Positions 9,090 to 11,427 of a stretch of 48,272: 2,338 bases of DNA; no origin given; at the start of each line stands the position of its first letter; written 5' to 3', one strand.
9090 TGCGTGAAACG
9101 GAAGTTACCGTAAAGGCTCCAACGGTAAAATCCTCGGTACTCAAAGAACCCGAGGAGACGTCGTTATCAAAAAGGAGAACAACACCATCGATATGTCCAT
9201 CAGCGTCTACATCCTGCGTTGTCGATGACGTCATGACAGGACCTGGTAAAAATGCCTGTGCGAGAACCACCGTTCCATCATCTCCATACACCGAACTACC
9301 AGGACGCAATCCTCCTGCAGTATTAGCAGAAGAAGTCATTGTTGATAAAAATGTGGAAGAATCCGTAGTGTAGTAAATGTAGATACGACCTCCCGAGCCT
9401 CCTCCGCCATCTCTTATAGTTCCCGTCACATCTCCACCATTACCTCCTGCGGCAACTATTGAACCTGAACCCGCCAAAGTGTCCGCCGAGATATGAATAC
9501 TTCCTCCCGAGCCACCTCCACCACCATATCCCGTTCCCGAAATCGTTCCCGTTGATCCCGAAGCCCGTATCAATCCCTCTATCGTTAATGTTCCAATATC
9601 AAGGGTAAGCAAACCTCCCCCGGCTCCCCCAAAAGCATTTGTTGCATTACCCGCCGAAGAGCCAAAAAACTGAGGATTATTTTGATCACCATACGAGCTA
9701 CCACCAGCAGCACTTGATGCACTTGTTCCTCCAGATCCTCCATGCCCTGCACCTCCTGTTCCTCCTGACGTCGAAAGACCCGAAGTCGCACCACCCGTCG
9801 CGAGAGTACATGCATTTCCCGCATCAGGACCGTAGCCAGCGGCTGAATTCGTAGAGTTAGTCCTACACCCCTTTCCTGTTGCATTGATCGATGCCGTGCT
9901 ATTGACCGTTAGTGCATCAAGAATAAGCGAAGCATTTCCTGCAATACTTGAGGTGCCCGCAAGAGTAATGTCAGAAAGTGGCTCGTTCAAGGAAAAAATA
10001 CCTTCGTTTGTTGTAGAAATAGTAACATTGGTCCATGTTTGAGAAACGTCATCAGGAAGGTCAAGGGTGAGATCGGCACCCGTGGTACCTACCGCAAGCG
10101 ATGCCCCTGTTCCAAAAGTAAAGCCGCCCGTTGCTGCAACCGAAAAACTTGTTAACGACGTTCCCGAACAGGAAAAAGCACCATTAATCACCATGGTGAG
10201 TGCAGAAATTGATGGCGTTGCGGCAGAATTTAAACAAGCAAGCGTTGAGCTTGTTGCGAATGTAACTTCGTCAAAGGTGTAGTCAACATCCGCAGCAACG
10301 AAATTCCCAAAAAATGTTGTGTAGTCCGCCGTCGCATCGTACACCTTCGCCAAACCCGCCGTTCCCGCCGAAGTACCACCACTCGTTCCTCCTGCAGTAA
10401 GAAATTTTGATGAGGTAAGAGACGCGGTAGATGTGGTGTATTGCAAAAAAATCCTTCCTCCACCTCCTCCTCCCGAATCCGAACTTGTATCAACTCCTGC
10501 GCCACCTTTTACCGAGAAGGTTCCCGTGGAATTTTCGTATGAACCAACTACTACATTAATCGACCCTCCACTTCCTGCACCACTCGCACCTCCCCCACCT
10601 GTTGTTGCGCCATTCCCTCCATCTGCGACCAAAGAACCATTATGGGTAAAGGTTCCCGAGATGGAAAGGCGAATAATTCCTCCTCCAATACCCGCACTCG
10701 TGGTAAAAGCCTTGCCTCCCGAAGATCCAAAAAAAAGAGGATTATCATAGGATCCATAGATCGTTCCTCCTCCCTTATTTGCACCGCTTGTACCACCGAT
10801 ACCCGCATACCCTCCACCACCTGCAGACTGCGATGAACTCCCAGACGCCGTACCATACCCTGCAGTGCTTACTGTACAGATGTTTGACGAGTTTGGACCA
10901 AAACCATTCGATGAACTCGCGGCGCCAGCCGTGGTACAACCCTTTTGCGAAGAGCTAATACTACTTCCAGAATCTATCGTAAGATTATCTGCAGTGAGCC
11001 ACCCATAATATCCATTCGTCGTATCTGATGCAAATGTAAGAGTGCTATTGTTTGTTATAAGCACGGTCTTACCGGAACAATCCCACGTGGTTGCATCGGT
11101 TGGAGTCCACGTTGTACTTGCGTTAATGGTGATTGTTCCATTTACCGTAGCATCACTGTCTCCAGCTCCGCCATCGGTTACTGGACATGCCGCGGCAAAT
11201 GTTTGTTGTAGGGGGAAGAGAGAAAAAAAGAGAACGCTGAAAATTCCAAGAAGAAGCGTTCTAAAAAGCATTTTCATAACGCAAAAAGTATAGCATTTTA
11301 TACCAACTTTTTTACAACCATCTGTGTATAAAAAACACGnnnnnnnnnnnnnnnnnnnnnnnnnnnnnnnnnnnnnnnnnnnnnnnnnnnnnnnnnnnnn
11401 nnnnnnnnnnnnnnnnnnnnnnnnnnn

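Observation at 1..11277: Giant (at least 3,759-codon) secreted protein gene that the ORF track does not show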

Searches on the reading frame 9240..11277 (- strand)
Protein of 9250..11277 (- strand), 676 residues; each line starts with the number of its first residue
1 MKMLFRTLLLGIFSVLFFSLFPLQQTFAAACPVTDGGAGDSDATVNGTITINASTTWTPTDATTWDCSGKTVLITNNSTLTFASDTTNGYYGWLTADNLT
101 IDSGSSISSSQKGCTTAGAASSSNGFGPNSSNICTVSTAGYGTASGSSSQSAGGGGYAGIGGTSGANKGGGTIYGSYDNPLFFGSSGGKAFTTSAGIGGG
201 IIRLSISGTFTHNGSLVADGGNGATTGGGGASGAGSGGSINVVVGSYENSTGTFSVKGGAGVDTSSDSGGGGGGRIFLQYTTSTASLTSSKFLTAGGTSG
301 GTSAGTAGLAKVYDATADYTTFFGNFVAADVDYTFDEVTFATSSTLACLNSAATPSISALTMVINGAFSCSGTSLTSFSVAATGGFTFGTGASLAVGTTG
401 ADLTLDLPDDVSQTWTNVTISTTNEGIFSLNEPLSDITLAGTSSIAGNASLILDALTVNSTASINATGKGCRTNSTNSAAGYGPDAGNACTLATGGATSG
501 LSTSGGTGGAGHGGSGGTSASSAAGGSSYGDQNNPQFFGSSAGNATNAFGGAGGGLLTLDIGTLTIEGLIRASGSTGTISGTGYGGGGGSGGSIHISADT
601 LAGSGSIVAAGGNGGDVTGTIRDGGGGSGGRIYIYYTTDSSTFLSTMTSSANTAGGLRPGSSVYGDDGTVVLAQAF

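Call 11: find_homologous_proteins(query=window:9250-11277:-, max_evalue=0.00001)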
Query seq(676 aa) (676 aa): 123 proteins with E <= 0.00001 among 8000 candidates; the best 120 are listed.
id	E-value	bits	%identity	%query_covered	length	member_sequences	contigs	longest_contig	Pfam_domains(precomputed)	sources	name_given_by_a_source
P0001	5.5e-128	447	37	70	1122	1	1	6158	-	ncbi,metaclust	ncbi:hypothetical protein AMJ57_05520, partial [Parcubacteria bacterium SG8_24]|metaclust:status=act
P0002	3.5e-75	272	37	94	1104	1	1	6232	PF17957.8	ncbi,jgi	ncbi:MAG: hypothetical protein RL272_560 [Candidatus Parcubacteria bacterium]|jgi:hypothetical prote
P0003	9.8e-75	271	35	83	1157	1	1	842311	PF17957.8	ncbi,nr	ncbi:hypothetical protein EPO34_02840 [Patescibacteria group bacterium]|nr:MAG: hypothetical protein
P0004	1.0e-70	257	33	96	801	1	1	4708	-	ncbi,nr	ncbi:MAG TPA: hypothetical protein VLC10_04100, partial [Patescibacteria group bacterium]|nr:hypothe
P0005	1.1e-60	224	36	80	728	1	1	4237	-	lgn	-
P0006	1.6e-49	187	37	65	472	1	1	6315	-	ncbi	ncbi:MAG: hypothetical protein RL272_1118, partial [Candidatus Parcubacteria bacterium]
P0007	2.4e-49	187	33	97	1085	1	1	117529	-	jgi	-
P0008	6.2e-40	156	44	42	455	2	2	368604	-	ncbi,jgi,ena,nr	ncbi:hypothetical protein HN358_02370 [Candidatus Uhrbacteria bacterium]|jgi:hypothetical protein|nr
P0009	1.7e-35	141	42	7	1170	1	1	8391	PF00404.25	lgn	-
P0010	6.9e-30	122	45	27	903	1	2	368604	PF13205.13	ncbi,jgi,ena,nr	ncbi:Ig-like domain-containing protein [Candidatus Uhrbacteria bacterium]|jgi:hypothetical protein|n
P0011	4.1e-29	120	48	19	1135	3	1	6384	PF13620.13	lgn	-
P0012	9.9e-29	119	48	9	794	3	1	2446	-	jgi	jgi:hypothetical protein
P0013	6.6e-28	116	46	13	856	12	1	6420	-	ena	-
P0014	8.1e-28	116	42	27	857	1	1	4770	-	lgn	-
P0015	2.5e-27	114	41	16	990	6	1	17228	-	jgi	-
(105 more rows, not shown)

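Call 27: search_protein_families(library=pfam, proteins=[window:9240-11190:-], max_evalue=5)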
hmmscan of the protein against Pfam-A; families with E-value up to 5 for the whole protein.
window:9240-11190:- (650 aa): 0 families

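Call 30: predict_structure(alignment_id=A1)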
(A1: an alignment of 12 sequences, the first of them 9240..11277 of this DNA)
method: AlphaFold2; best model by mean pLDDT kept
length: 679 residues; sequences in the alignment: 12
mean_pLDDT: 83.3   pTM: 0.80
mean pLDDT of the five models: 83.3, 83.1, 82.0, 81.7, 77.6
residues with pLDDT >= 90: 301; 70-90: 262; 50-70: 89; < 50: 27
segments of 3 or more residues with pLDDT < 50: 1-4, 19-26, 35-41, 43-45
pLDDT, mean of each block of 10 residues (from residue 1): 52 57 47 49 58 82 75 89 87 90 93 75 81 82 67 82 72 85 88 84 95 95 74 91 91 94 77 95 88 89 87 94 86 90 85 90 92 89 92 92 89 93 93 85 96 95 96 72 87 73 69 85 81 90 75 95 95 87 79 95 92 77 86 88 68 81 88 70
secondary structure, 60 per line:
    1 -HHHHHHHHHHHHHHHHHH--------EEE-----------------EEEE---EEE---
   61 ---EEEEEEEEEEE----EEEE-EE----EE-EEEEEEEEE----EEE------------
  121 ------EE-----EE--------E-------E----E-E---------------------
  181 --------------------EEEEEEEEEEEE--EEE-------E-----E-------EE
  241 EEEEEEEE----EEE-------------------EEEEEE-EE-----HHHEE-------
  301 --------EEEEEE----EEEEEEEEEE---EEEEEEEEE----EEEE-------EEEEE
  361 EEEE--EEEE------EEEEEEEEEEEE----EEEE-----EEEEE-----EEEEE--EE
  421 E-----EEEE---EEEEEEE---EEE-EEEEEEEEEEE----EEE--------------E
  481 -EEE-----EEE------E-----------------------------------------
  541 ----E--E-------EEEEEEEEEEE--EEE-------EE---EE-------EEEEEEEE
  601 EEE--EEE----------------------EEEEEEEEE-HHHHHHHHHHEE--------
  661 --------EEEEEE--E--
elements in order (helices of 4 or more, strands of 3 or more residues): H2-19 E28-30 E48-51 E55-57 E64-74 E79-82 E93-101 E106-108 E201-212 E215-217 E239-248 E253-255 E275-280 E309-314 E319-328 E332-340 E345-348 E356-364 E367-370 E377-388 E393-396 E402-406 E412-416 E419-421 E427-430 E434-440 E444-446 E448-458 E463-465 E482-484 E490-492 E556-566 E569-571 E593-603 E606-608 E631-639 H641-650 E669-674

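Call 33: find_related_loci(query=A1, collection=genome_contigs, flank=10000)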
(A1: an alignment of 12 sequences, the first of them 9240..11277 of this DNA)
Query A1 (679 aa) in genome_contigs; peptide patterns used: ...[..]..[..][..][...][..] (x = any residue, [..] = any of these).
600 stretches matched a pattern (row limit reached: there are more); 101 encode a relative of the query (tblastn E <= 1e-3); the best 80 are kept; 78 distinct loci.
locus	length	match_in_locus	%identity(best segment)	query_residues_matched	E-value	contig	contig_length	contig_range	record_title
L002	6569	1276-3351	43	2-679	2e-87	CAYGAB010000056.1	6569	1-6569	MAG TPA_asm: uncultured Candidatus Peribacteria bacterium isolate ERP113451_co1_153 genome assembly, contig: NODE_15622_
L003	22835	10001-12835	40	35-648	2e-59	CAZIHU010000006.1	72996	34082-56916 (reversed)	MAG TPA_asm: uncultured Candidatus Peribacteria bacterium isolate SRP077602_co8_217 genome assembly, contig: NODE_451_le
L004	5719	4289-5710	40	5-501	2e-57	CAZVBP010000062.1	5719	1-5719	MAG TPA_asm: uncultured Gammaproteobacteria bacterium isolate SRP278252_co2_354 genome assembly, contig: NODE_30359_leng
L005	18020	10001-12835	39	93-678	9e-52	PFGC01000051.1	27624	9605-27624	MAG: Candidatus Kerfeldbacteria bacterium CG15_BIG_FIL_POST_REV_8_21_14_020_45_12 CG15_8_21_14_0.20_scaffold_510_c, whol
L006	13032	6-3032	37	60-678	1e-49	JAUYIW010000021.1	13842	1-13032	MAG: Candidatus Uhrbacteria bacterium isolate C24_metabat.bin.112 C24_k141_36684, whole genome shotgun sequence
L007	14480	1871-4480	41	71-674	4e-47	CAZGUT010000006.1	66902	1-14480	MAG TPA_asm: uncultured Candidatus Peribacteria bacterium isolate SRP077602_co2_44 genome assembly, contig: NODE_613_len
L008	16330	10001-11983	38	2-678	1e-45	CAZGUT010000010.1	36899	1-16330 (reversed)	MAG TPA_asm: uncultured Candidatus Peribacteria bacterium isolate SRP077602_co2_44 genome assembly, contig: NODE_1685_le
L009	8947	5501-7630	37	2-656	7e-43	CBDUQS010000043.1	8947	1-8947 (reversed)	MAG TPA_asm: uncultured bacterium isolate SRR22302373_binner13_Refined_70 genome assembly, contig: ERZ25073596.4322, who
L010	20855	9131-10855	37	101-659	9e-42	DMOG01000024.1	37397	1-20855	MAG TPA_asm: Candidatus Uhrbacteria bacterium isolate UBA12070 contig_757, whole genome shotgun sequence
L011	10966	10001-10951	44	94-678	1e-39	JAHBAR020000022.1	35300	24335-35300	MAG: Candidatus Kerfeldbacteria bacterium isolate AQU-08 c_000000023431, whole genome shotgun sequence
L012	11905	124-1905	34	74-660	1e-36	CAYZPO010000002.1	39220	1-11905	MAG TPA_asm: uncultured Gammaproteobacteria bacterium isolate SRP167671_co1_156 genome assembly, contig: NODE_1146_lengt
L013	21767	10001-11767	37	93-675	3e-35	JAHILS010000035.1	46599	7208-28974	MAG: Patescibacteria group bacterium isolate KR13_N2.mb.36 KR13_N2.mb.36_k141_171258, whole genome shotgun sequence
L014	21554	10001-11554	37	59-559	6e-32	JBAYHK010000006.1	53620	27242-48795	MAG: Patescibacteria group bacterium isolate SO_2016_GW1_148 scaffold01215_OW334_2016, whole genome shotgun sequence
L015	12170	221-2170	35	62-665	3e-31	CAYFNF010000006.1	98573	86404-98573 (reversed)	MAG TPA_asm: uncultured Gammaproteobacteria bacterium isolate ERP019367_co2_140 genome assembly, contig: NODE_231_length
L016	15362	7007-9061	40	7-674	1e-69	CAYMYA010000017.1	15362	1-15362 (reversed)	MAG TPA_asm: uncultured Gammaproteobacteria bacterium isolate SRP192515_co2_178 genome assembly, contig: NODE_3186_lengt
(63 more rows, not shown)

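Call 34: fold_search(model_id=the predicted structure, library=pdb)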
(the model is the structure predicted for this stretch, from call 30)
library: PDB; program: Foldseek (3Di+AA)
matches with E <= 10: 87; with E <= 0.001: 0
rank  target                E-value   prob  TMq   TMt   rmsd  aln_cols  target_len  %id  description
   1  8cpk_B                8.6e-02  0.80  0.26  0.40   9.5       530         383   12  Crystal structure of EtpA secretion domain from Enterotoxigenic Escherichia coli (released 2024-01-10)
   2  8cpk_A                9.0e-02  0.54  0.22  0.35  12.7       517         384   13  Crystal structure of EtpA secretion domain from Enterotoxigenic Escherichia coli (released 2024-01-10)
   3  2iou_G                1.5e-01  0.13  0.16  0.20  17.0       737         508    9  Major Tropism Determinant P1 (Mtd-P1) Variant Complexed with Bordetella brochiseptica Virulence Factor Pertactin extra (released 2007-10-23)
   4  1tsp                  2.5e-01  0.10  0.14  0.16  16.5       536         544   11  CRYSTAL STRUCTURE OF P22 TAILSPIKE PROTEIN: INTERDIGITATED SUBUNITS IN A THERMOSTABLE TRIMER (released 1995-09-15)
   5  7ko9                  3.0e-01  0.05  0.13  0.15  19.2       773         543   10  Crystal structure of antigen 43 from uropathogenic Escherichia coli UTI89 (released 2022-03-09)
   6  5j44_A                3.6e-01  0.02  0.11  0.08  24.0       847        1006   10  Crystal structure of the Secreted Extracellular protein A (SepA) from Shigella flexneri (released 2017-04-12)
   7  7koh_C                3.8e-01  0.06  0.13  0.15  18.0       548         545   14  Crystal structure of antigen 43 from Escherichia coli EDL933 (released 2022-03-09)
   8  9mne_A                3.8e-01  0.03  0.11  0.09  20.5       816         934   10  Crystal structure of enteropathogenic Escherichia coli EspC (released 2025-10-29)
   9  9mne_B                7.5e-01  0.04  0.14  0.12  17.3       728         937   10  Crystal structure of enteropathogenic Escherichia coli EspC (released 2025-10-29)
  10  3th0_A                1.0e+00  0.04  0.12  0.14  16.9       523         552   11  P22 Tailspike complexed with S.Paratyphi O antigen octasaccharide (released 2012-08-29)
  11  4pew_B                1.2e+00  0.02  0.09  0.10  19.4       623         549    7  Structure of sacteLam55A from Streptomyces sp. SirexAA-E (released 2015-03-18)
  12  8vbb_A                1.3e+00  0.03  0.15  0.12  17.4       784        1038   12  The secreted adhesin EtpA of Enterotoxigenic Escherichia coli in complex with the mouse mAb 1G05 (released 2024-09-04)
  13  3h09_A                1.3e+00  0.04  0.19  0.15  18.3       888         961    8  The structure of Haemophilus influenzae IgA1 protease (released 2009-04-21)
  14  5gkd_A                1.5e+00  0.01  0.07  0.07  24.7       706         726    9  Structure of PL6 family alginate lyase AlyGC (released 2017-02-08)
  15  4rm6                  1.7e+00  0.02  0.15  0.14  19.2       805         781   10  Crystal structure of Hemopexin Binding Protein (released 2016-05-18)
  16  2vfo                  1.8e+00  0.04  0.15  0.17  16.3       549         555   12  Low Temperature Structure of P22 Tailspike Protein Fragment (109-666), Mutant V125L (released 2008-12-16)
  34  1qrb                  2.7e+00  0.02  0.13  0.15  16.1       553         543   10  PLASTICITY AND STERIC STRAIN IN A PARALLEL BETA-HELIX: RATIONAL MUTATIONS IN P22 TAILSPIKE PROTEIN (released 2000-04-12)
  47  2vfm                  4.4e+00  0.02  0.15  0.17  15.8       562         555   11  Low Temperature Structure of P22 Tailspike Protein Fragment (109-666) (released 2008-12-16)
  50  5gai_0                4.6e+00  0.02  0.16  0.16  14.9       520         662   10  Probabilistic Structural Models of Mature P22 Bacteriophage Portal, Hub, and Tailspike proteins (released 2016-02-17)
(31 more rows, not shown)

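Call 38: search_protein_families(library=pfam, proteins=[L016:10130-11329:+, L010:12731-13930:+, L007:7358-9157:+, L003:14396-16195:+, L005:14384-15583:+], max_evalue=0.01)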
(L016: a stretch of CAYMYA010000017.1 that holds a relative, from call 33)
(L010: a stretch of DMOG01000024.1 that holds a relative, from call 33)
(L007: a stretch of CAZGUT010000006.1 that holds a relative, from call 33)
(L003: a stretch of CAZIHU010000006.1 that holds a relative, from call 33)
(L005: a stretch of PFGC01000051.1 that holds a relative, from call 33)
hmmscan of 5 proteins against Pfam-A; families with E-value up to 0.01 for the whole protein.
L016:10130-11329:+ (400 aa): 1 family
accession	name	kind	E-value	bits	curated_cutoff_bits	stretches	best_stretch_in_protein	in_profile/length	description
PF10342.15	Kre9_KNH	-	0.00012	23.2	24.6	1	139-227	1-94/94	Kre9/KNH-like N-terminal Ig-like domain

L010:12731-13930:+ (400 aa): 1 family
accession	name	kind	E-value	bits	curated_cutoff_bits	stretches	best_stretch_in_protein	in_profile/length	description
PF10342.15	Kre9_KNH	-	0.0011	20.1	24.6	1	97-160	8-76/94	Kre9/KNH-like N-terminal Ig-like domain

L007:7358-9157:+ (600 aa): 1 family
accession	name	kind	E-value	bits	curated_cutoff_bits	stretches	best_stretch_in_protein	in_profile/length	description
PF00395.25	SLH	-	3.3e-40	136.2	20.8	4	230-270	2-42/44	S-layer homology domain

L003:14396-16195:+ (600 aa): 4 families
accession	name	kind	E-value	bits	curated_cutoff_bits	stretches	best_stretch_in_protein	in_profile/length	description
PF18884.5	TSP3_bac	-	1e-20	73.6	25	3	331-350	1-20/22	Bacterial TSP3 repeat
PF17936.7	Big_6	-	4.6e-05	24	27.6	0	456-508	4-55/83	Bacterial Ig domain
PF10651.15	BppU_N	-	0.0013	18.9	23.1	0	487-548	63-124/142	BppU N-terminal domain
PF15418.12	DUF4625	-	0.0041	17.8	27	0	421-444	103-126/131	Domain of unknown function (DUF4625)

L005:14384-15583:+ (400 aa): 1 family
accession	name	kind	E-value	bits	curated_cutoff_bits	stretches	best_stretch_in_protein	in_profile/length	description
PF17963.7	Big_9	-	2.3e-09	38.5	23.6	2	157-224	19-85/89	Bacterial Ig domain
